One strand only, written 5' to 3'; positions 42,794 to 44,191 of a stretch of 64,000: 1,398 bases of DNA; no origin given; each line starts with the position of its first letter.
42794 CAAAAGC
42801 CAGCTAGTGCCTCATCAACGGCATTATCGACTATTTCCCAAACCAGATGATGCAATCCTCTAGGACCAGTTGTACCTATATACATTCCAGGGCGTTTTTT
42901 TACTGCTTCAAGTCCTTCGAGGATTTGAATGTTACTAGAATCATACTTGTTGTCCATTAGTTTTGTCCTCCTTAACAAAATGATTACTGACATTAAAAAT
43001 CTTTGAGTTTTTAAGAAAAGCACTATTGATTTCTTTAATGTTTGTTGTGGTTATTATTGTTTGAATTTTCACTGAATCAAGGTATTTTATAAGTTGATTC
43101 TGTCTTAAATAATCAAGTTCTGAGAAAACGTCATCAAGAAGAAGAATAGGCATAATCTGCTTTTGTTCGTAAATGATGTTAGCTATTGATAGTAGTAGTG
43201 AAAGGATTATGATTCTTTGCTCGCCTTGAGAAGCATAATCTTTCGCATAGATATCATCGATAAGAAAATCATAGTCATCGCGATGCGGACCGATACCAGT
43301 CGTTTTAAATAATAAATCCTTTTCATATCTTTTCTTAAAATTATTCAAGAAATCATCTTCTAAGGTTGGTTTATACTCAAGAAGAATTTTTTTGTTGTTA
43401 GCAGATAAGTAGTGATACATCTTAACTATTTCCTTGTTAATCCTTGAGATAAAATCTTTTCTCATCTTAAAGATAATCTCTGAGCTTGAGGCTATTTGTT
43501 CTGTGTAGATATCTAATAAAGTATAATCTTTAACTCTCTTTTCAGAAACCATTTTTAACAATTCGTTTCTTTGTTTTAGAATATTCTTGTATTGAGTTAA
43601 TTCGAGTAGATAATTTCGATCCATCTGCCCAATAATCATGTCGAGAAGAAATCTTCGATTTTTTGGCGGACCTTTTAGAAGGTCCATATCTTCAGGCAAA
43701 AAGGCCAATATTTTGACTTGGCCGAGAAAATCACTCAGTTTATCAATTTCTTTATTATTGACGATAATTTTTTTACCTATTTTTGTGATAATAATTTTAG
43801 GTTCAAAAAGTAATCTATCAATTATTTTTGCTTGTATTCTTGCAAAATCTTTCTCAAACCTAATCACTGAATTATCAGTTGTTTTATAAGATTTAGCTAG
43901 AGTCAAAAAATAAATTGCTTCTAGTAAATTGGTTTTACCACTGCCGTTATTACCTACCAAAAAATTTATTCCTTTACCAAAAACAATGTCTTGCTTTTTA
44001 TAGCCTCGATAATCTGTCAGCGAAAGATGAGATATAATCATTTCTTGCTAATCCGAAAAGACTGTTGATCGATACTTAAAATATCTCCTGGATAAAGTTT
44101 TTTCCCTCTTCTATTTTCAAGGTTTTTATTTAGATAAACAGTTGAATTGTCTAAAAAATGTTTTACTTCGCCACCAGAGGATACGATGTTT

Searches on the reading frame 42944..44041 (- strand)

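Call 10: search_protein_families(library=pfam, proteins=[window:42944-44041:-])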
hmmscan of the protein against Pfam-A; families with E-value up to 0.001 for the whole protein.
window:42944-44041:- (366 aa): 6 families
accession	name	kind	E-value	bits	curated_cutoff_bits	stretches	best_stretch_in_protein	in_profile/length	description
PF02463.25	SMC_N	-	5.1e-20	72.3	40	1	3-353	2-216/220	RecF/RecN/SMC N terminal domain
PF13304.12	AAA_21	-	1.3e-10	42.3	27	1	25-88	1-74/304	AAA domain, putative AbiEii toxin, Type IV TA system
PF13175.12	AAA_15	-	2.1e-10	41.2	32.1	1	1-77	1-68/374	AAA ATPase domain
PF13476.12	AAA_23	-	1.3e-08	36.1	27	1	6-183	2-179/201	AAA domain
PF13555.12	AAA_29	-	3.5e-05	23.9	27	1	4-53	2-51/61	P-loop containing region of AAA domain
PF13514.12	AAA_27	-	0.00066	19.7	22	0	1-73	1-74/206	AAA domain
